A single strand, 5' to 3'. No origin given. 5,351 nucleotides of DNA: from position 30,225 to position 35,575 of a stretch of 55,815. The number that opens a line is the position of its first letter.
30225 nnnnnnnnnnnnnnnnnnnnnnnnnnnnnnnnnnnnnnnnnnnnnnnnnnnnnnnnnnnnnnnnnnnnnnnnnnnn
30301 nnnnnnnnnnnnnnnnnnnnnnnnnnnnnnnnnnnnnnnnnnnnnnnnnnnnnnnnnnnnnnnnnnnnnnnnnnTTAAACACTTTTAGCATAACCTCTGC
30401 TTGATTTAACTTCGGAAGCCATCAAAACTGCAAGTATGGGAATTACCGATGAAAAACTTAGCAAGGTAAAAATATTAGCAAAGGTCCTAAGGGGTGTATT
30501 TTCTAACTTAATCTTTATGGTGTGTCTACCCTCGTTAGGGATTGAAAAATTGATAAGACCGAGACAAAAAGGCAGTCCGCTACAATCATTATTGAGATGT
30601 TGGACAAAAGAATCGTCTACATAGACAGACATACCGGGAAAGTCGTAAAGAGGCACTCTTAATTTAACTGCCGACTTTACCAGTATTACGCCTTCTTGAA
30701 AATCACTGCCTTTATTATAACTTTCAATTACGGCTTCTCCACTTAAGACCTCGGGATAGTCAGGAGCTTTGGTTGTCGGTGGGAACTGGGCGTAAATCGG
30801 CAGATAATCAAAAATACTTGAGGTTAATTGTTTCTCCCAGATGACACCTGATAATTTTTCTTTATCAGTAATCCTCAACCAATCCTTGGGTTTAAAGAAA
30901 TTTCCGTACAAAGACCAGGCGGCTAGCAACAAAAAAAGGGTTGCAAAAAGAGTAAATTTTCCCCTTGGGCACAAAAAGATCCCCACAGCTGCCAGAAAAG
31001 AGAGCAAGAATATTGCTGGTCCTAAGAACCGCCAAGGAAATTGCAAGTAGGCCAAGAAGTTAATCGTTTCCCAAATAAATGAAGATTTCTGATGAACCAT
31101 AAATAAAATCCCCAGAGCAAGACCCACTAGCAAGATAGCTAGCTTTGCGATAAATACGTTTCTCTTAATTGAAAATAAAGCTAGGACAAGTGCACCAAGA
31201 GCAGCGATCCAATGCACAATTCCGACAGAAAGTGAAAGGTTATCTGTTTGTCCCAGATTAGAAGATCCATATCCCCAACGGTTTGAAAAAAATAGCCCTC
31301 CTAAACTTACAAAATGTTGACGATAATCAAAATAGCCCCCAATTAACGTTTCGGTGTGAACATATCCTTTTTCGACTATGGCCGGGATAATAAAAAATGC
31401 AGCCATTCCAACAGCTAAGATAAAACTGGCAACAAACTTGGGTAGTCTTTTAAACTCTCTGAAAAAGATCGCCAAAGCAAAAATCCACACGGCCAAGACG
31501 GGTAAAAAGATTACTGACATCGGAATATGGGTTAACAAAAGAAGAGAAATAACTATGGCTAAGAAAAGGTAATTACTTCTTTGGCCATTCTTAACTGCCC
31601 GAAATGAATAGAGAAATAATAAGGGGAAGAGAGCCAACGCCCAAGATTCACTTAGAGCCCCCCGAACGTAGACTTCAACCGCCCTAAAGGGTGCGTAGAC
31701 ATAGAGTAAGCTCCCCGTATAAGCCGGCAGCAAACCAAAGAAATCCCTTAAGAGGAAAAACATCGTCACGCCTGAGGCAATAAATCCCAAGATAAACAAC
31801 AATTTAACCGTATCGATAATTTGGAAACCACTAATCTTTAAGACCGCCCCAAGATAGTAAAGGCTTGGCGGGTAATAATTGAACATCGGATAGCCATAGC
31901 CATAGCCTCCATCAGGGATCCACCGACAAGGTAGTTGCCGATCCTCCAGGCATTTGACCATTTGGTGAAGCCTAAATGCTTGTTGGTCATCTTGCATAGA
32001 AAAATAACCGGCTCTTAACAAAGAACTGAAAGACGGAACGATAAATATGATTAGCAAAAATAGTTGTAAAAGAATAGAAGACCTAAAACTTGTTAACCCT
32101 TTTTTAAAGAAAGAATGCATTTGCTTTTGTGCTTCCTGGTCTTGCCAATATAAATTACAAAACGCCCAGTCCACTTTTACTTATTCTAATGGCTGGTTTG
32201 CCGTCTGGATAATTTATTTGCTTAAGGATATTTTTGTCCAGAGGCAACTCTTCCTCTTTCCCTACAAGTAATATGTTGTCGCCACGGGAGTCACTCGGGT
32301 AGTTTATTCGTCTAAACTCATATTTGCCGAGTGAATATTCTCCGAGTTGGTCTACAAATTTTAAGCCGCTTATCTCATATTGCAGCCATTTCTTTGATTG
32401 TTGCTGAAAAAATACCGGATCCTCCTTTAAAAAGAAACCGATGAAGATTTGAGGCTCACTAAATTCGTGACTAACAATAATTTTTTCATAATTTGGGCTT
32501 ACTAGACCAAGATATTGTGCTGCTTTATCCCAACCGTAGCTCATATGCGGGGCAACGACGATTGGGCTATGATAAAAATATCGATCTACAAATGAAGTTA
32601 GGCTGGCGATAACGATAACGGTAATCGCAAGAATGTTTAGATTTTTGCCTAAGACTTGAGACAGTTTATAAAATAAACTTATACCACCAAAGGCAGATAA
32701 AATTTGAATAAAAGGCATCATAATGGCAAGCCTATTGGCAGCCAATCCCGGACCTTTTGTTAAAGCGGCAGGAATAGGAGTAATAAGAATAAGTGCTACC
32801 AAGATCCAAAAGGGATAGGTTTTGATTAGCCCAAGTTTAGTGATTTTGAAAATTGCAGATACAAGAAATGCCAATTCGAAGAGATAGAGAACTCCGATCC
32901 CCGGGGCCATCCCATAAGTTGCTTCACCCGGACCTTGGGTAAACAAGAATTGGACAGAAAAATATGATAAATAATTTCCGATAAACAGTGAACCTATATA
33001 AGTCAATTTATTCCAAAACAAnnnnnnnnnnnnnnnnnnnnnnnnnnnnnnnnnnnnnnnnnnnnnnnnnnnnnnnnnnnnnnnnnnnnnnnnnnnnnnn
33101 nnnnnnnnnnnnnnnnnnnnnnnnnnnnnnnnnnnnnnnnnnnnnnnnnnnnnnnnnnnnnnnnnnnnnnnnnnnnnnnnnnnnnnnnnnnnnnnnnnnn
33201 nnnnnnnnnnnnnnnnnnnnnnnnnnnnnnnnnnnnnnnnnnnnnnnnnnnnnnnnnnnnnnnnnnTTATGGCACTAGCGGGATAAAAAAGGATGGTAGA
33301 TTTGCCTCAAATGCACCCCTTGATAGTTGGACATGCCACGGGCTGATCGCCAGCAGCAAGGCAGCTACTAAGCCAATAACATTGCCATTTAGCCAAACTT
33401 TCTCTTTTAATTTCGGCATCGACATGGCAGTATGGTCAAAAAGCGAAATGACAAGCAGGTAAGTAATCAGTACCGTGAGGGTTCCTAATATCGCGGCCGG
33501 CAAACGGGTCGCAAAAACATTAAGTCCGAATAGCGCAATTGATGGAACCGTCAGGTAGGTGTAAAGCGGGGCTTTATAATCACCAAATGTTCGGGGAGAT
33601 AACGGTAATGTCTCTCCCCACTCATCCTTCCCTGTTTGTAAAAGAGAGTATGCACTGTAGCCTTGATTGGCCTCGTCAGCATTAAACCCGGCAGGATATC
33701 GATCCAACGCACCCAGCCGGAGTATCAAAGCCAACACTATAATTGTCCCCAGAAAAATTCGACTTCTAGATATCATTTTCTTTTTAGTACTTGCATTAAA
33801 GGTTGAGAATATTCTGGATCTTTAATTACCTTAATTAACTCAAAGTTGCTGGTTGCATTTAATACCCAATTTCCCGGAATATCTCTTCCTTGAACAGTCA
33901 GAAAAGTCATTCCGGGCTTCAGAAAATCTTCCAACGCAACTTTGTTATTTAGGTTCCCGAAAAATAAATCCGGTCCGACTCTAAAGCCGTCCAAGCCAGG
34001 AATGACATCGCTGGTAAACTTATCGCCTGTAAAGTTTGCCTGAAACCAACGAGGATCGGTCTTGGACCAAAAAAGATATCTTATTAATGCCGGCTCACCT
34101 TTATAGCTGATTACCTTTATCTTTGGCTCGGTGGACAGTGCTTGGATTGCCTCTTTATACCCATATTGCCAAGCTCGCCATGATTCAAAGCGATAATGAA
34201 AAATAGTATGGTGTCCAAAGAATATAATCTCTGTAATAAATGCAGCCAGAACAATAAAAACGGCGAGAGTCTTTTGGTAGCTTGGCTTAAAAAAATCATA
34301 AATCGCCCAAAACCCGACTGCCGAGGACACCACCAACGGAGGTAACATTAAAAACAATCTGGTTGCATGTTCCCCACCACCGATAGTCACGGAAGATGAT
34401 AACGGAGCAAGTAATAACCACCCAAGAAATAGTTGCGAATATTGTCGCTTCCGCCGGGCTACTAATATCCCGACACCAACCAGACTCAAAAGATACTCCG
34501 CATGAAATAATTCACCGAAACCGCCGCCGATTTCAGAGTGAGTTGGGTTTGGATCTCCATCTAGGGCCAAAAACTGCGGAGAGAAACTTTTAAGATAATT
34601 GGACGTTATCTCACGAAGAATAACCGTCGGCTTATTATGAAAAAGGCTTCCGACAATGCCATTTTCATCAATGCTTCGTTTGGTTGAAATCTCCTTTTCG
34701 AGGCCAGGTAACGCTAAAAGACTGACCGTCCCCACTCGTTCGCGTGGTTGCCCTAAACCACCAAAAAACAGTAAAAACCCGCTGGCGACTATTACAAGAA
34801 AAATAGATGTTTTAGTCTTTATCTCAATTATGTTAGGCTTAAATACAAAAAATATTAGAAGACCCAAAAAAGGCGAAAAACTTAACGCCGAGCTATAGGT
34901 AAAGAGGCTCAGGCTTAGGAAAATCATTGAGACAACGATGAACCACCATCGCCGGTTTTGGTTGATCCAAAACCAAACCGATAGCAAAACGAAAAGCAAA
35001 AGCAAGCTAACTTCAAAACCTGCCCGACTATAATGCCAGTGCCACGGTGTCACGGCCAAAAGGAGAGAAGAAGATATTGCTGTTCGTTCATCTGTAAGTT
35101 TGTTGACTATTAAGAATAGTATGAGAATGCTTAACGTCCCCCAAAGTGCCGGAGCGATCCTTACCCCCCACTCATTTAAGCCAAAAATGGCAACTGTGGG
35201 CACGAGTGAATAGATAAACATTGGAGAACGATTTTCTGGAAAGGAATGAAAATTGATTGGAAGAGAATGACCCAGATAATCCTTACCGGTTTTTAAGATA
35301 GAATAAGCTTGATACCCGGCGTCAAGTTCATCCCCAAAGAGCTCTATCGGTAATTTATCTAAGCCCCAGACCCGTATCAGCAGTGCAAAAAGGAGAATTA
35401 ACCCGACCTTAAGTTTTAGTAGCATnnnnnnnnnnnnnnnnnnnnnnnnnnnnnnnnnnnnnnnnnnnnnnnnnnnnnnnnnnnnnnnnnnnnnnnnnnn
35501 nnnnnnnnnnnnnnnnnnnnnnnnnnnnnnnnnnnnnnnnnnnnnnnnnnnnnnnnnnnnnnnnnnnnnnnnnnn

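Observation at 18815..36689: Eleven consecutive polytopic GT-C-type genes (about 18 kb) drawn from four sequence families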

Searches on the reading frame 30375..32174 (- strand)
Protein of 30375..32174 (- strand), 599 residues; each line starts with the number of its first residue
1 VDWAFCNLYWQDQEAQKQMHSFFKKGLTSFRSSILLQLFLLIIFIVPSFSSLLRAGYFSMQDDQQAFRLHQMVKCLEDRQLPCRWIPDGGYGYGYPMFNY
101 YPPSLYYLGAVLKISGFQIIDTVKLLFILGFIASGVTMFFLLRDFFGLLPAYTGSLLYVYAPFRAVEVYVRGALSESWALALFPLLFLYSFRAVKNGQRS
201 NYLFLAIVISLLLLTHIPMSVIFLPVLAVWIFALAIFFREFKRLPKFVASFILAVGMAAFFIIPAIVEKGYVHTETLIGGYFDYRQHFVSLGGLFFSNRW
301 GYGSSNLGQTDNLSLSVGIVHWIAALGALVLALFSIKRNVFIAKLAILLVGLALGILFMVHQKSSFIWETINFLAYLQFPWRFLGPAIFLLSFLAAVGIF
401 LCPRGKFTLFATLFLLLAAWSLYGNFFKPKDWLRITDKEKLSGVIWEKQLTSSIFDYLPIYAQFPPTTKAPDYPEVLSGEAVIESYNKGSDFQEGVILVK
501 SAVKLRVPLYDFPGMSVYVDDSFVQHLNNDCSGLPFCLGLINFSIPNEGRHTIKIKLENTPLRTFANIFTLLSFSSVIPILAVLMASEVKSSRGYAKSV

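Call 3: search_protein_families(library=pfam, proteins=[window:30375-32174:-], max_evalue=0.01)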
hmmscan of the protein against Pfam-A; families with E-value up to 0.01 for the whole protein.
window:30375-32174:- (599 aa): 1 family
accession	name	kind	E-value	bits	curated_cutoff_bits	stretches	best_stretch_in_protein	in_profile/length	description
PF10131.15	PTPS_related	-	2.5e-14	53.1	26.4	1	98-275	1-177/621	6-pyruvoyl-tetrahydropterin synthase related domain; membrane protein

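Call 11: search_protein_families(library=ncbifam, proteins=[window:30375-32174:-], max_evalue=0.1)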
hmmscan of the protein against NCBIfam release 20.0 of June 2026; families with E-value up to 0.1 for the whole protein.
window:30375-32174:- (599 aa): 0 families

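Call 35: search_solved_structures(query=A5, max_evalue=1, show_alignments=2)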
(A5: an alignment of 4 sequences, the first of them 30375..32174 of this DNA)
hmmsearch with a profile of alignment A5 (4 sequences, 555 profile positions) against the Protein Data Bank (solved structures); distinct sequences matched with E-value up to 1: 0.

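Call 51: predict_structure(alignment_id=A5)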
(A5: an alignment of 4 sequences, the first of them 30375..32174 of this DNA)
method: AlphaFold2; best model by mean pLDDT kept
length: 599 residues; sequences in the alignment: 4
mean_pLDDT: 53.7   pTM: 0.52
mean pLDDT of the five models: 53.7, 50.9, 50.3, 49.1, 47.1
residues with pLDDT >= 90: 0; 70-90: 133; 50-70: 185; < 50: 281
segments of 3 or more residues with pLDDT < 50: 1-8, 18-33, 46-69, 79-104, 260-317, 362-365, 367-384, 421-479, 489-491, 509-514, 529-539, 559-599
pLDDT, mean of each block of 10 residues (from residue 1): 48 49 37 55 51 33 43 50 38 30 51 59 72 85 77 75 56 67 84 82 82 60 65 76 76 62 38 31 36 36 33 44 61 65 71 61 48 41 51 60 58 57 40 30 30 31 27 44 55 67 62 63 64 42 75 66 46 45 43 37
secondary structure, 60 per line:
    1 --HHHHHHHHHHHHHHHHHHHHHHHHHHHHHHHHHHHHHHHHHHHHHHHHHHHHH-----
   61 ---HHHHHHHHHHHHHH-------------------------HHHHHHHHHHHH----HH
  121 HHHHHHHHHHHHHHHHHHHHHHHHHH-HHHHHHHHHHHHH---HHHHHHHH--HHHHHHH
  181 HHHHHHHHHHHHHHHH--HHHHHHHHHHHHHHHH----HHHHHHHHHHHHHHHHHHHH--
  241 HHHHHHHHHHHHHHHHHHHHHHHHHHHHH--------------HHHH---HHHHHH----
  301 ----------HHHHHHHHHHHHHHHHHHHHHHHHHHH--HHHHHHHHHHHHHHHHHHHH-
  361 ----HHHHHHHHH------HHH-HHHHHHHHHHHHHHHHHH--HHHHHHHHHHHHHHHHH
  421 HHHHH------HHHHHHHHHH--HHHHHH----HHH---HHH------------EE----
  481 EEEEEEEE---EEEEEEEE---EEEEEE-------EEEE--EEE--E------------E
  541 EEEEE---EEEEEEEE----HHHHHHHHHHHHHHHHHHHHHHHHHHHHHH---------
elements in order: H3-55 H64-77 H103-114 H119-146 H148-160 H164-171 H174-196 H199-214 H219-238 H241-269 H284-287 H291-296 H311-337 H340-359 H365-373 H384-401 H404-425 H432-441 H444-449 E481-488 E492-499 E503-508 E516-519 E522-524 E540-545 E549-556 H561-590

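Call 55: fold_search(model_id=the predicted structure, library=pdb)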
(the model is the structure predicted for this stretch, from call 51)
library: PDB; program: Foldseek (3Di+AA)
matches with E <= 10: 339; with E <= 0.001: 0
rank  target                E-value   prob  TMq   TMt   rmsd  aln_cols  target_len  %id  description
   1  8age_A                4.9e-03  1.00  0.23  0.22  20.5       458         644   16  Structure of yeast oligosaccharylransferase complex with acceptor peptide bound (released 2022-12-07)
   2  7oci_F                1.8e-02  0.99  0.24  0.22  21.6       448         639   14  Cryo-EM structure of yeast Ost6p containing oligosaccharyltransferase complex (released 2022-02-16)
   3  8agb_A                2.6e-02  0.89  0.19  0.18  21.8       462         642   15  Structure of yeast oligosaccharylransferase complex with lipid-linked oligosaccharide bound (released 2022-12-07)
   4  8pn9_A                3.5e-02  0.75  0.18  0.17  23.2       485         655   15  Structure of human oligosaccharyltransferase OST-A complex bound to NGI-1 (released 2024-05-08)
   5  6s7t_A                4.6e-02  0.72  0.18  0.15  20.7       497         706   15  Cryo-EM structure of human oligosaccharyltransferase complex OST-B (released 2019-12-18)
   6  8b6l_I                5.7e-02  0.69  0.18  0.16  21.2       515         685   13  Subtomogram average of the human Sec61-TRAP-OSTA-translocon (released 2022-12-07)
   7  6s7o_A                5.7e-02  0.57  0.17  0.16  21.6       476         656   15  Cryo-EM structure of human oligosaccharyltransferase complex OST-A (released 2019-12-18)
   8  6c26_A                6.8e-02  0.91  0.24  0.22  22.1       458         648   14  The Cryo-EM structure of a eukaryotic oligosaccharyl transferase complex (released 2018-01-31)
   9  9n9j_I                7.4e-02  0.57  0.18  0.16  22.2       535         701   13  Structure of a GRP94 folding intermediate engaged with a CCDC134- and FKBP11-bound secretory translocon (released 2025-11-19)
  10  6ezn_F                1.7e-01  0.63  0.20  0.19  21.5       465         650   16  Cryo-EM structure of the yeast oligosaccharyltransferase (OST) complex (released 2018-01-17)
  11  8agc_A                1.7e-01  0.47  0.18  0.16  20.6       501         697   14  Structure of yeast oligosaccharylransferase complex with lipid-linked oligosaccharide and non-acceptor peptide bound (released 2022-12-07)
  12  8dl6_A                2.5e-01  0.14  0.12  0.15  20.1       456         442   12  Cryo-EM structure of human ferroportin/slc40 bound to Ca2+ in nanodisc (released 2023-01-25)
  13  5eqg                  2.6e-01  0.15  0.13  0.16  24.1       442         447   13  Human GLUT1 in complex with inhibitor (2~{S})-3-(4-fluorophenyl)-2-[2-(3-hydroxyphenyl)ethanoylamino]-~{N}-[(1~{S})-1-ph (released 2016-04-13)
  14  5ogl_A                2.8e-01  0.44  0.19  0.17  20.4       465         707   13  Structure of bacterial oligosaccharyltransferase PglB in complex with an acceptor peptide and an lipid-linked oligosac (released 2017-10-25)
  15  6gxc_A                2.9e-01  0.38  0.19  0.16  20.8       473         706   13  Bacterial oligosaccharyltransferase PglB in complex with an inhibitory peptide and a reactive lipid-linked oligosaccha (released 2018-11-14)
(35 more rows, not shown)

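Call 65: search_solved_structures(query=A7, max_evalue=1, show_alignments=1)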
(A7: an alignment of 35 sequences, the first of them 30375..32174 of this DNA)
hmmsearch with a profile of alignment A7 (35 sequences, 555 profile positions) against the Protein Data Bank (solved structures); distinct sequences matched with E-value up to 1: 2.
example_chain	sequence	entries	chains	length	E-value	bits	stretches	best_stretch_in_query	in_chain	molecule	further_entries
5cow_A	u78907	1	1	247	0.25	12.9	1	321-378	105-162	Putative uncharacterized protein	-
5cv3_A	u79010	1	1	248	0.26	12.9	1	321-378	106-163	Putative uncharacterized protein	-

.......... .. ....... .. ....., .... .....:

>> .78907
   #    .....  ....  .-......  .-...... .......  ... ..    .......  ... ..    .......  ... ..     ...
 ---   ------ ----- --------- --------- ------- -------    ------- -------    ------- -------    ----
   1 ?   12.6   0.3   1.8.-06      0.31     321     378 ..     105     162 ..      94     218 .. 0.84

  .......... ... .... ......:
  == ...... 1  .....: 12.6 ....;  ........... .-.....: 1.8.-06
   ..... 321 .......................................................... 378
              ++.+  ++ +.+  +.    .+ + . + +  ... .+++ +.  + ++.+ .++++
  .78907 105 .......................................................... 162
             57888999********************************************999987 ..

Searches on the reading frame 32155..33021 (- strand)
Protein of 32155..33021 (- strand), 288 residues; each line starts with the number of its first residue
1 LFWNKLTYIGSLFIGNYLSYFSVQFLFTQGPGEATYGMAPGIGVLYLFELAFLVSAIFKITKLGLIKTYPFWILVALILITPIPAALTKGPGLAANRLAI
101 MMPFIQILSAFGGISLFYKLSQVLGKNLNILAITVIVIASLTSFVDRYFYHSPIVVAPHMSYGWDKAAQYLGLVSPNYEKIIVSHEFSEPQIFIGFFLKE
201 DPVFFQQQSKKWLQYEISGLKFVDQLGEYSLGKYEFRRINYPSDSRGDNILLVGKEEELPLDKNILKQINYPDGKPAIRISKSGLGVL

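Call 10: search_protein_families(library=pfam, proteins=[window:32155-33021:-], max_evalue=1)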
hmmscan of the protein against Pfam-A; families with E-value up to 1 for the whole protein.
window:32155-33021:- (288 aa): 1 family
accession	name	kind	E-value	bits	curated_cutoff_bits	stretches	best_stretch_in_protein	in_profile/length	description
PF17368.7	YwcE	-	0.35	11.9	25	1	99-155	26-80/85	Spore morphogenesis and germination YwcE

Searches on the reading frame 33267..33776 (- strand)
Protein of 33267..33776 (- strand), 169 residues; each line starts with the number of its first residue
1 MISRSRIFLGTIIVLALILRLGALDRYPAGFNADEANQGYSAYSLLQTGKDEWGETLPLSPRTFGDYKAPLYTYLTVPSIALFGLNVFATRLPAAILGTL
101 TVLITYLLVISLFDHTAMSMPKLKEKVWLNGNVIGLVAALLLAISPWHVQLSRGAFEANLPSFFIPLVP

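Call 10: search_protein_families(library=pfam, proteins=[window:33267-33776:-], max_evalue=1)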
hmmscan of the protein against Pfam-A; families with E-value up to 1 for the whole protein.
window:33267-33776:- (169 aa): 5 families
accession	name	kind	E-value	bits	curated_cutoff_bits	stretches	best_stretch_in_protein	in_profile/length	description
PF13231.12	PMT_2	-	6.4e-07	30.2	26.1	1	68-117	2-51/160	Dolichyl-phosphate-mannose-protein mannosyltransferase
PF12670.12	DUF3792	-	0.0022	18.6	31.3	1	75-146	15-83/115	Protein of unknown function (DUF3792)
PF11028.14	TMEM260-like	-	0.057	13.6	24.2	1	87-146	41-100/179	Protein O-mannosyl-transferase TMEM260-like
PF03779.20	SPW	-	0.12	13.3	31.5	1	88-155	25-77/93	SPW repeat domain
PF04246.17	RseC_MucC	-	0.34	11.3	24.4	1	69-121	66-122/130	Positive regulator of sigma(E), RseC/MucC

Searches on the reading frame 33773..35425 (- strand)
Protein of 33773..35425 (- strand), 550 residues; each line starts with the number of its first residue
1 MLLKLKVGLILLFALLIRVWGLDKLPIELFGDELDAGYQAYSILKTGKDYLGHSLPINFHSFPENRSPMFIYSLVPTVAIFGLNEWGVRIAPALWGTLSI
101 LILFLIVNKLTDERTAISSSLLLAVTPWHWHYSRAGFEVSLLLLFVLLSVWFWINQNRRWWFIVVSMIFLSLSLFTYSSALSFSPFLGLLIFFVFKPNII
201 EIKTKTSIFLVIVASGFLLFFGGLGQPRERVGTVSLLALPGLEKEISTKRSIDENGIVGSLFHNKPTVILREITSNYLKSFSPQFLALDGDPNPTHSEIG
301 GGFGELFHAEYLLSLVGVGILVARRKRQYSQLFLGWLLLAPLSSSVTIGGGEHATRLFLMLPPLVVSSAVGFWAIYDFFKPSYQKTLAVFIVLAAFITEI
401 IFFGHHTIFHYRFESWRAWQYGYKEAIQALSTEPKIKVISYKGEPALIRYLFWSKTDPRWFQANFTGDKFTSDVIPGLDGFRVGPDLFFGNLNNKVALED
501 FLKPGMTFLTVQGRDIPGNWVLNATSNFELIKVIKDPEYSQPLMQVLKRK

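Call 3: search_protein_families(library=pfam, proteins=[window:33773-35425:-], max_evalue=0.01)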
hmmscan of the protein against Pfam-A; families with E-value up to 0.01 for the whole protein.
window:33773-35425:- (550 aa): 1 family
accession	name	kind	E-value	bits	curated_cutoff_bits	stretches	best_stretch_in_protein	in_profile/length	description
PF13231.12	PMT_2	-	4.1e-14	53.5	26.1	1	66-220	2-154/160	Dolichyl-phosphate-mannose-protein mannosyltransferase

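Call 11: search_protein_families(library=ncbifam, proteins=[window:33773-35425:-], max_evalue=0.1)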
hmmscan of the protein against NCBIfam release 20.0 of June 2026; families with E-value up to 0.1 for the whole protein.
window:33773-35425:- (550 aa): 2 families
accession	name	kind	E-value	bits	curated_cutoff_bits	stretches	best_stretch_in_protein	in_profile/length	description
TIGR03663.1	TIGR03663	subfamily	5.7e-13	48.7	126.25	1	6-183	3-169/435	flippase activity-associated protein Agl23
TIGR04154.1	archaeo_STT3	subfamily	0.0011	17.4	450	1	90-137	100-148/831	oligosaccharyl transferase, archaeosortase A system-associated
